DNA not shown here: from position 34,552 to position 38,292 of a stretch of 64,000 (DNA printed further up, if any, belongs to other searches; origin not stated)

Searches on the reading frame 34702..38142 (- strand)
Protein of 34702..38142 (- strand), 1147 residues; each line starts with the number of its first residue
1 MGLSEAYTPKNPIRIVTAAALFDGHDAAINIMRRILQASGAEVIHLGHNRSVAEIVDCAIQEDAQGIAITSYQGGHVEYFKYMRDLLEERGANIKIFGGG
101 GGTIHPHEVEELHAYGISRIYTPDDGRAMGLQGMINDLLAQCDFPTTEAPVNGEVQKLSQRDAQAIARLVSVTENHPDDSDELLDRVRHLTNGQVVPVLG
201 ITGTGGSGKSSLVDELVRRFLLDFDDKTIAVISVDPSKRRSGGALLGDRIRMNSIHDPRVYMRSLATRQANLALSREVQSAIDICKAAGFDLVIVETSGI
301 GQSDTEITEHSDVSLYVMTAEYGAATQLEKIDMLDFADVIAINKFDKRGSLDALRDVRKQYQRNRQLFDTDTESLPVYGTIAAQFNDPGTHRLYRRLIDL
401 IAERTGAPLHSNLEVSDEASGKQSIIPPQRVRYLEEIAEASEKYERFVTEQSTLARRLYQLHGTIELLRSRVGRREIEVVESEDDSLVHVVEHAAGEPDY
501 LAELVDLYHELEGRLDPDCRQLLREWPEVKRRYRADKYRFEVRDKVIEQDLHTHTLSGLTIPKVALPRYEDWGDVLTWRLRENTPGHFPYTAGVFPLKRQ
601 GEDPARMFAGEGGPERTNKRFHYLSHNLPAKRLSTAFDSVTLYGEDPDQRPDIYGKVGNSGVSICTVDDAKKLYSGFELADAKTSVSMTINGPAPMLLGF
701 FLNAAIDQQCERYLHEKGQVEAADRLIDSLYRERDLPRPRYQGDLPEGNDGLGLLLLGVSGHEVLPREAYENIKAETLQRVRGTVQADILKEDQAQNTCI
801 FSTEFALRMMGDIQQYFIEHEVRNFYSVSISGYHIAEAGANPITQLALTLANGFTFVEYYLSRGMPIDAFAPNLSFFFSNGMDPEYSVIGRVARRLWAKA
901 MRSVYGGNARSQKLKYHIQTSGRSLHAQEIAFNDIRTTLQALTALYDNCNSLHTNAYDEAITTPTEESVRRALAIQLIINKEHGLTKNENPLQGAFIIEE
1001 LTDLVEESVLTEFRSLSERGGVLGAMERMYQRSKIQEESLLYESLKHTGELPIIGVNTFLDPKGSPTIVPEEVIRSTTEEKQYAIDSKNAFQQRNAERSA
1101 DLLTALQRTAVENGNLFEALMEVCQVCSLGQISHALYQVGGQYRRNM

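Call 6: search_protein_families(library=pfam, proteins=[window:34702-38142:-], max_evalue=0.1)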
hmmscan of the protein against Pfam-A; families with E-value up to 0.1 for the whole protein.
window:34702-38142:- (1147 aa): 9 families
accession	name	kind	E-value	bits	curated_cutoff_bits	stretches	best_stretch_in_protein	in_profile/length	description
PF01642.28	MM_CoA_mutase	-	2.9e-113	379.6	22.1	2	777-1140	151-511/512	Methylmalonyl-CoA mutase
PF03308.22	MeaB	-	3.3e-44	151.4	23.1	1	164-364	3-198/273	Methylmalonyl Co-A mutase-associated GTPase MeaB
PF02310.24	B12-binding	-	3.9e-16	59.4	32.1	1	14-115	2-107/121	B12 binding domain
PF02492.25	cobW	-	1.8e-08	34.6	20.7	1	197-363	1-171/180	CobW/HypB/UreG, nucleotide-binding domain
PF13191.12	AAA_16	-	0.012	16.5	32.6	1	181-221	10-49/167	AAA ATPase domain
PF13555.12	AAA_29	-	0.041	14.1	27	1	201-215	27-41/61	P-loop containing region of AAA domain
PF02875.26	Mur_ligase_C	-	0.057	14.7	28.4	0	176-250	21-91/127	Mur ligase, glutamate ligase domain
PF13401.12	AAA_22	-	0.071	13.9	27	0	201-238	10-43/130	AAA domain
PF20703.3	nSTAND1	-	0.098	12.7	27.1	0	181-213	24-50/379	Novel STAND NTPase 1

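Call 35: find_related_loci(query=window:34702-38142:-, collection=genome_contigs, flank=8000)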
Query window:34702-38142:- (1147 aa) in genome_contigs; peptide patterns used: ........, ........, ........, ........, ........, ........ (x = any residue, [..] = any of these).
600 stretches matched a pattern (row limit reached: there are more); 600 encode a relative of the query (tblastn E <= 1e-3); the best 80 are kept; 80 distinct loci.
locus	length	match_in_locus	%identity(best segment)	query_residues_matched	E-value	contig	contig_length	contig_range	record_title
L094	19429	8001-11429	76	7-1147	0e+0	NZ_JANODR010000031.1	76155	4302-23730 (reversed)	MAG: Archangium sp. isolate VAR_17_metabat_108 VAR_17_k141_2996246, whole genome shotgun sequence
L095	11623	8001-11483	72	7-1147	0e+0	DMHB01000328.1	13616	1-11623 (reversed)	MAG TPA_asm: Microscillaceae bacterium isolate UBA8158 contig_5479, whole genome shotgun sequence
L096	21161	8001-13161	74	5-1147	0e+0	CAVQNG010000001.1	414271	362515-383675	MAG: uncultured Acidobacteriota bacterium isolate MFD03804.bin.1.44 genome assembly, contig: contig_10063, whole genome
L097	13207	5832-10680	74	5-1147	0e+0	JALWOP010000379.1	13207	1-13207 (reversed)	MAG: Planctomycetota bacterium isolate M2_maxbin2_scaf2bin.204 M2_NODE_5902_length_13207_cov_6.845260, whole genome shot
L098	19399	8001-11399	72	5-1147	0e+0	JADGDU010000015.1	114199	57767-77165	MAG: Candidatus Krumholzibacteriia bacterium isolate BB18 NODE_15_length_114199_cov_5.849110, whole genome shotgun seque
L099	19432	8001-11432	74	7-1147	0e+0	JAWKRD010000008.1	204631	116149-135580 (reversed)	MAG: Polyangiaceae bacterium isolate ABC1.109 ABC1.109.fa-8, whole genome shotgun sequence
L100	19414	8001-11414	71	4-1147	0e+0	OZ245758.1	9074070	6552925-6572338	MAG: Polyangiales bacterium isolate 1b4c1a86-0460-4abd-8bdf-cdfbe91d77c6 genome assembly, chromosome: 1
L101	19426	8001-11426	69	7-1147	0e+0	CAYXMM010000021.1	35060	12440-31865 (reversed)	MAG TPA_asm: uncultured Hyphomicrobiales bacterium isolate binchicken_co286_8 genome assembly, contig: NODE_1670_length_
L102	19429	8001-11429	72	5-1147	0e+0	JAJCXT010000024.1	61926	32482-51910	MAG: Acidobacteriota bacterium isolate OFTM26 OFTM26_23, whole genome shotgun sequence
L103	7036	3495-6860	70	1-1147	0e+0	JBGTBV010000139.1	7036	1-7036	MAG: Daejeonella sp. isolate JTS-RE104 k141_11634153, whole genome shotgun sequence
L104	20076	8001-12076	69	5-1147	0e+0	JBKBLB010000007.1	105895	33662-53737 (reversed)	MAG: Bacteroidia bacterium isolate 21I_069.bin.68 NODE_243_length_105895_cov_30.864986, whole genome shotgun sequence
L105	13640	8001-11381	69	5-1147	0e+0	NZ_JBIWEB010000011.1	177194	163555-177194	Pedobacter suwonensis strain NPDC097117 NPDC097117_222_G7.ctg-0011, whole genome shotgun sequence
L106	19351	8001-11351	69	5-1147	0e+0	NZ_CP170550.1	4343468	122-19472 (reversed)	Pedobacter sp. UC225_65 chromosome, complete genome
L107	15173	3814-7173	68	5-1147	0e+0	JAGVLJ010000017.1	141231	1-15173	MAG: Bacteroidia bacterium isolate SW_8 c_000000149666, whole genome shotgun sequence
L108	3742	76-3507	69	3-1147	0e+0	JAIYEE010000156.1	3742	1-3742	MAG: Runella sp. isolate H1_MAG_00058 pond_H1_MAG_00058_000000000660, whole genome shotgun sequence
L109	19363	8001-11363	68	4-1147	0e+0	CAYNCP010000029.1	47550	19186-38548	MAG TPA_asm: uncultured Ohtaekwangia sp. isolate SRP287453_co1_195 genome assembly, contig: NODE_1113_length_47550_cov_6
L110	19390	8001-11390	68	1-1147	0e+0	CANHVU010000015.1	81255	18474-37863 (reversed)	MAG: Bacteroidetes bacterium isolate RE-27jun17-99 genome assembly, contig: RE-27jun17-C121, whole genome shotgun sequen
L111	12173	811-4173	68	7-1147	0e+0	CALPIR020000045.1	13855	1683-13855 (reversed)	MAG: Chitinophaga pinensis isolate HRS-ES8-bin-125 genome assembly, contig: HRS-ES8-C1419, whole genome shotgun sequence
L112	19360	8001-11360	67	7-1147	0e+0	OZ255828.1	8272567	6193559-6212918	MAG: Roseivirga sp. isolate 82bbba50-35e8-435f-88ae-ae73c2a65eae genome assembly, chromosome: 1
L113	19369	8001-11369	67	3-1147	0e+0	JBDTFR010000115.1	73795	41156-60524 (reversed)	MAG: Bacteroidia bacterium isolate cluster2_bin.231 k127_176930, whole genome shotgun sequence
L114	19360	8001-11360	68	7-1147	0e+0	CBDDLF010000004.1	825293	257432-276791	MAG: Crocinitomicaceae bacterium isolate 54ff5f61-cf0c-4fd5-b6d0-428621afa39a genome assembly, contig: contig_4, whole g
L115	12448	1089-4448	67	7-1147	0e+0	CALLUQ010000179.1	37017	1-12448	MAG: uncultured Flavobacteriales bacterium isolate H2_Bin_METABAT__41_1 genome assembly, contig: c_000000292569, whole g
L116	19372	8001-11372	68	3-1147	0e+0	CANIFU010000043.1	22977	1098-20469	MAG: Bacteroidetes bacterium isolate RH-14apr17-211 genome assembly, contig: RH-14apr17-C5394, whole genome shotgun sequ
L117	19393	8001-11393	69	7-1147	0e+0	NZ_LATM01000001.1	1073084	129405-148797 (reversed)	Hymenobacter terrenus strain MIMtkLc17 scaffold1, whole genome shotgun sequence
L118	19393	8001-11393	68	1-1147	0e+0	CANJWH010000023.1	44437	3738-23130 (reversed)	MAG: Bacteroidetes bacterium isolate RH-23may17-764 genome assembly, contig: RH-23may17-C5817, whole genome shotgun sequ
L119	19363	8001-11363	68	5-1147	0e+0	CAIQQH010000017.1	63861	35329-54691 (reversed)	MAG: uncultured Flavobacteriia bacterium isolate Kiruna3_bin-5384 genome assembly, contig: bin-5384:017/137, whole genom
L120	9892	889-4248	68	7-1147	0e+0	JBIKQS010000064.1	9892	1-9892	MAG: Crocinitomicaceae bacterium isolate ME2015-05-27_3300043435_group6_bin193 Rohwer_bin763_scaffold_4018_c1, whole gen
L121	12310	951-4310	67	7-1147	0e+0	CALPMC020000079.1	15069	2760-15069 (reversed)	MAG: Chitinophaga pinensis isolate HRS-ES8-bin-107 genome assembly, contig: HRS-ES8-C1192, whole genome shotgun sequence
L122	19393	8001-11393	69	4-1147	0e+0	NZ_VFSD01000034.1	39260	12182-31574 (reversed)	Pontibacter beigongshangensis strain T6-1 34, whole genome shotgun sequence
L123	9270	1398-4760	68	5-1147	0e+0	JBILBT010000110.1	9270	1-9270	MAG: Crocinitomicaceae bacterium isolate ME2016-06-08_3300042307_group7_bin17 Rohwer_bin695_scaffold_3934_c1, whole geno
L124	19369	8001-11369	67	4-1147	0e+0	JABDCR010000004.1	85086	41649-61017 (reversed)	MAG: Bacteroidetes bacterium isolate BWMinHeated_Nextera92_MAG1 3300020830.a:Ga0207160_1007, whole genome shotgun sequen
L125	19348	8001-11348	67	7-1147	0e+0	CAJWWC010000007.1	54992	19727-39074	MAG TPA_asm: uncultured Flavobacteriales bacterium isolate ERR599163_bin.88_MetaBAT_v2.12.1_MAG genome assembly, contig:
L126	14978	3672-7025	68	7-1147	0e+0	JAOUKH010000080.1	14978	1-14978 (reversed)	MAG: Cyclobacteriaceae bacterium isolate 8_1_Jan_SF_Bin40 8_1_Jan_SF_Bin40_scaffold_1834_c1, whole genome shotgun sequen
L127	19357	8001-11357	68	7-1147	0e+0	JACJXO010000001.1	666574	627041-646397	MAG: Chitinophagales bacterium isolate HK-STAS-BACT-14 HK-STAS-BACT-14_1, whole genome shotgun sequence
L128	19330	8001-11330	67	7-1147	0e+0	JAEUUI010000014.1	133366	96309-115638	MAG: Cyclobacteriaceae bacterium isolate new MAG-351 k141_1877153, whole genome shotgun sequence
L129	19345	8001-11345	67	5-1147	0e+0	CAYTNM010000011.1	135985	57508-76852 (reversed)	MAG TPA_asm: uncultured Ohtaekwangia sp. isolate SRP199154_co1_28 genome assembly, contig: NODE_43_length_135985_cov_113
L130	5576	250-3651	67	4-1147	0e+0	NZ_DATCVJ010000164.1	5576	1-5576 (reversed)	MAG: Chitinophaga sp. isolate SMAG_U7382 k141_205648, whole genome shotgun sequence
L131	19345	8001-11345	67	7-1147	0e+0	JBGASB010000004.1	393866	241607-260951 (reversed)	MAG: Cyclobacteriaceae bacterium isolate MAG_MBR_AS.84 MBRAS-84_NODE_4_length_393866_cov_11.861769, whole genome shotgun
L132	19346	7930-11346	67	1-1147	0e+0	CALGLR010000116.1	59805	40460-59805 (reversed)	MAG: uncultured Flavobacteriaceae bacterium isolate H3_Bin_METABAT__83_1_1 genome assembly, contig: c_000002892723, whol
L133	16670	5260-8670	67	5-1147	0e+0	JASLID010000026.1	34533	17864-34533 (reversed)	MAG: Flavobacterium sp. isolate UTK_advanced.final.10 k67_14750034, whole genome shotgun sequence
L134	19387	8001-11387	68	7-1147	0e+0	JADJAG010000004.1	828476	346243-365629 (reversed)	MAG: Chitinophagaceae bacterium isolate AalW_18-Q3-R10-53_BATAC.339 tig00404341-10-8306280, whole genome shotgun sequenc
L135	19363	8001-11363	67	4-1147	0e+0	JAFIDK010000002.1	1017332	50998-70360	Algoriphagus aestuarii strain KCTC 42199 2, whole genome shotgun sequence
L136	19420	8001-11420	67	5-1147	0e+0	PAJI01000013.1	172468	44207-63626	MAG: Crocinitomicaceae bacterium isolate SAT99 165143, whole genome shotgun sequence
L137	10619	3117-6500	67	7-1147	0e+0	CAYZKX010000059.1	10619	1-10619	MAG TPA_asm: uncultured Flavobacteriaceae bacterium isolate SRP114822_co5_80 genome assembly, contig: NODE_1914_length_1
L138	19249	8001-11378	67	1-1147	0e+0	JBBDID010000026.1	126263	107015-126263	MAG: Crocinitomicaceae bacterium isolate LejiaA_38_25 Lejia_A_246_length_126263_cov_15, whole genome shotgun sequence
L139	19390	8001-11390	67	7-1147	0e+0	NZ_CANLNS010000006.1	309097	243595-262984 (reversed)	Uncultured Psychroserpens sp. isolate 3-1643-Z.fasta NODE_6, whole genome shotgun sequence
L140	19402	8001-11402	67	7-1147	0e+0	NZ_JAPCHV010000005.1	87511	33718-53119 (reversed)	Flavobacterium sp. MFBS3-15 MFBS3.15_ctg005, whole genome shotgun sequence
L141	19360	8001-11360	67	5-1147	0e+0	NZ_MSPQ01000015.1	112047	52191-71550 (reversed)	Algoriphagus marinus strain am2 contig15, whole genome shotgun sequence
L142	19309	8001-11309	70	11-1147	0e+0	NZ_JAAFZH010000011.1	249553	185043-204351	Spirosoma terrae strain KCTC 52035 11, whole genome shotgun sequence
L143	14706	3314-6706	65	1-1147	0e+0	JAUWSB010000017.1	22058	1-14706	MAG: Bacteroidota bacterium isolate CSMAG_2543 CSMAG_2543_k127_724630_length_22058_cov_244.3805, whole genome shotgun se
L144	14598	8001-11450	66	5-1147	0e+0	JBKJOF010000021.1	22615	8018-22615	MAG: Chryseolinea sp. isolate ant_bin.40 S1Ck117_1752830_flag_0_multi_14.0000_len_22615, whole genome shotgun sequence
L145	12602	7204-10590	66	1-1147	0e+0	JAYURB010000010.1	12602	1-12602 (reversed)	MAG: Bacteroidota bacterium isolate GL115_UP_metabinner_3 GL115_UP_metabinner_3_9, whole genome shotgun sequence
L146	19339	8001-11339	67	5-1147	0e+0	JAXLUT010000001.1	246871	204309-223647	MAG: Saprospiraceae bacterium isolate STL-BAC37 C4.114.fa-1, whole genome shotgun sequence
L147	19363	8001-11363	67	1-1147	0e+0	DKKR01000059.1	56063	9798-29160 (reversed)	MAG TPA_asm: Bacteroidetes bacterium UBA6661 UBA6661_contig_6284, whole genome shotgun sequence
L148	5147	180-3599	66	7-1147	0e+0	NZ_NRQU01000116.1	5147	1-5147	Flavobacterium sp. YO12 contig00116, whole genome shotgun sequence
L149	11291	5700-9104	66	4-1147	0e+0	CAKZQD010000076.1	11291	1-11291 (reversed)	MAG TPA_asm: uncultured Bacteroidetes bacterium isolate ERR2094166_bin.73_CONCOCT_v1.1_MAG genome assembly, contig: ERZ6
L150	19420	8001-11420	66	7-1147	0e+0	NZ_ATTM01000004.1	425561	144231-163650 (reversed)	Flavobacterium antarcticum DSM 19726 YWADRAFT_scaffold_3.4_C, whole genome shotgun sequence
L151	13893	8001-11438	66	7-1147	0e+0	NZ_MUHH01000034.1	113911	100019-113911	Flavobacterium tructae strain CCUG 60100 WGS0044_contig_34, whole genome shotgun sequence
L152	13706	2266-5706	66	1-1147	0e+0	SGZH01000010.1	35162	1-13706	MAG: Flavobacteriales bacterium isolate MED-G124 Flavobacteriales-MED-G124-C10, whole genome shotgun sequence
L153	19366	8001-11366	66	6-1147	0e+0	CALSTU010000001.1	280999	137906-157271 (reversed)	MAG: uncultured Flavobacteriales bacterium isolate X_MB68 genome assembly, contig: contig_17570_X_MB68, whole genome sho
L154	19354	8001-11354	66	7-1147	0e+0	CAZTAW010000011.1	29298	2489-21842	MAG TPA_asm: uncultured Bacteroidales bacterium isolate SRP141376_co2_262 genome assembly, contig: NODE_3428_length_2929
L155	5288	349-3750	66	7-1147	0e+0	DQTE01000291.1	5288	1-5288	MAG TPA_asm: Crocinitomix sp. isolate SZUA-1404 k95_378484, whole genome shotgun sequence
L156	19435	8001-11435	66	7-1147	0e+0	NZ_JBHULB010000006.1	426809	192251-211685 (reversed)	Croceitalea marina strain KCTC 52368 soapdenovo_K_127_6, whole genome shotgun sequence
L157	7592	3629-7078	65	1-1147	0e+0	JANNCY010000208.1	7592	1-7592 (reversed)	MAG: Flavobacteriales bacterium isolate OTE_78_metabat_113 OTE_78_k141_2868274, whole genome shotgun sequence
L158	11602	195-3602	66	4-1147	0e+0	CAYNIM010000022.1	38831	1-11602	MAG TPA_asm: uncultured Flavobacterium sp. isolate binchicken_co173_247 genome assembly, contig: NODE_3539_length_38831_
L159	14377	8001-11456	66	1-1147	0e+0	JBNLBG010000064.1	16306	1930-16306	MAG: Allomuricauda sp. isolate C2.bin.33.strict NODE_64_length_16306_cov_4.084232, whole genome shotgun sequence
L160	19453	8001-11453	68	1-1147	0e+0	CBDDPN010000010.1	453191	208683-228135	MAG: Longimicrobiales bacterium isolate f25bf1df-74c8-4449-8020-a8c54282f109 genome assembly, contig: contig_10, whole g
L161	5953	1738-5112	68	7-1147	0e+0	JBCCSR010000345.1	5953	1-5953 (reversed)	MAG: Bacteroidota bacterium isolate P01_D01_bin.60 k141_469425_length_5953_cov_7.0000, whole genome shotgun sequence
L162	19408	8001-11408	66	7-1147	0e+0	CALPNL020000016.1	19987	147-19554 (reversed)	MAG: Chitinophaga pinensis isolate HRS-ES3-bin-36 genome assembly, contig: HRS-ES3-C584, whole genome shotgun sequence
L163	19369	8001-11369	66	6-1147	0e+0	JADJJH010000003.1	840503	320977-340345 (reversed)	MAG: Bacteroidetes bacterium isolate Ejby_18-Q3-R6-50_BATAC.314 tig00000345-10-8390460, whole genome shotgun sequence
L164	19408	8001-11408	65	7-1147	0e+0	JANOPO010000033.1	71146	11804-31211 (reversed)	MAG: Flavobacterium sp. isolate VAR_4_metabat_470 VAR_4_k141_3473697, whole genome shotgun sequence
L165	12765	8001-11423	65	5-1147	0e+0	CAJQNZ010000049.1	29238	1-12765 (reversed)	MAG: uncultured Flavobacteriaceae bacterium isolate 10_20180426_Bin_METABAT_40_1 genome assembly, contig: c_000014781927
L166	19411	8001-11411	66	1-1147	0e+0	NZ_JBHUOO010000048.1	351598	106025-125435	Leeuwenhoekiella polynyae strain KCTC4 2185 GCM70019861_39, whole genome shotgun sequence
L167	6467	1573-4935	67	7-1147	0e+0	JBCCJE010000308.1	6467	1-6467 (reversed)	MAG: Bacteroidota bacterium isolate P01_C01_bin.106 k141_1499349_length_6467_cov_9.0033, whole genome shotgun sequence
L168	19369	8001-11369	66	1-1147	0e+0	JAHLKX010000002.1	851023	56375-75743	MAG: Bacteroidetes bacterium isolate MAG39 NODE_21_length_851023_cov_1543.361433, whole genome shotgun sequence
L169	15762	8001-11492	65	7-1147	0e+0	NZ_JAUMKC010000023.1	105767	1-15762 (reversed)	Mucilaginibacter sp. L3T2-6 NODE_23_length_105767_cov_23.583745, whole genome shotgun sequence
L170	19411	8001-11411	65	1-1147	0e+0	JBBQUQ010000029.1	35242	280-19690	MAG: Bacteroidales bacterium isolate Co_metawrap_1939 Cmw_1939_k141_26491735_length_35242_cov_11.9987, whole genome shot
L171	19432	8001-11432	67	1-1147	0e+0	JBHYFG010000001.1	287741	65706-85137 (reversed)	MAG: Psychroflexus sp. isolate CCAP1475_9_bin-009 CCAP1475_9_bin-009_c1, whole genome shotgun sequence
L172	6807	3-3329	67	19-1147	0e+0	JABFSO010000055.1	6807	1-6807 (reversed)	MAG: Cyclobacteriaceae bacterium isolate WB-IL-14 seq_6531, whole genome shotgun sequence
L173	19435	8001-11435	67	7-1147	0e+0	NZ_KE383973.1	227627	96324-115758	Christiangramia echinicola DSM 19838 G530DRAFT_scaffold00004.4, whole genome shotgun sequence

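Call 59: search_protein_families(library=pfam, proteins=[L104:11435-11749:+, L104:11734-11967:+, L104:12115-12756:+, L117:11423-12148:+, L117:12067-13119:+, L117:13292-13969:+], max_evalue=0.01)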
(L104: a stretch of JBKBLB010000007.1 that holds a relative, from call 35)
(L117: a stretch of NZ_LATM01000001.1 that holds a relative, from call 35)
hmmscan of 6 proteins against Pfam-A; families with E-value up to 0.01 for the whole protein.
L104:11435-11749:+ (105 aa): 1 family
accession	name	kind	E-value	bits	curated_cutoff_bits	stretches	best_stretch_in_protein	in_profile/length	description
PF18810.6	PBECR2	-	0.00034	21.3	27.1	1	6-94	19-112/120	phage-Barnase-EndoU-ColicinE5/D-RelE like nuclease2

L104:11734-11967:+ (78 aa): 1 family
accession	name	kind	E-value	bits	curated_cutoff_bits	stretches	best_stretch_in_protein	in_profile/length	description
PF10049.14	DUF2283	-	6.2e-14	52.3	23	1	24-71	2-49/49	Protein of unknown function (DUF2283)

L104:12115-12756:+ (214 aa): 3 families
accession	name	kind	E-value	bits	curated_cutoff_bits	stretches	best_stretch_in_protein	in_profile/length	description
PF18741.7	MTES_1575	-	1.6e-12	47.8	38.2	1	110-178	20-83/96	REase_MTES_1575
PF04480.18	DUF559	-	0.00022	21.5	20.6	1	133-179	53-96/109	Protein of unknown function (DUF559)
PF20585.4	Pectate_lyase_5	-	0.003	18.1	24.3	1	105-191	47-117/126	Putative pectate lyase-like adhesive domain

L117:11423-12148:+ (242 aa): 2 families
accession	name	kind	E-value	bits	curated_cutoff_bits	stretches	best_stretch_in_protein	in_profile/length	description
PF19463.4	DUF6000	-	2e-37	129.3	25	1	86-217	29-156/185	Family of unknown function (DUF6000)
PF22486.2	MATH_2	-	0.0024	18.5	32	1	122-174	3-57/136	MATH domain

L117:12067-13119:+ (351 aa): 1 family
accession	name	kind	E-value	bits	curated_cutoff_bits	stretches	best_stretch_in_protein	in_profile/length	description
PF12784.13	PDDEXK_2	-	1.5e-33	116.9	27.4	1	83-291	3-211/229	PD-(D/E)XK nuclease family transposase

L117:13292-13969:+ (226 aa): 0 families
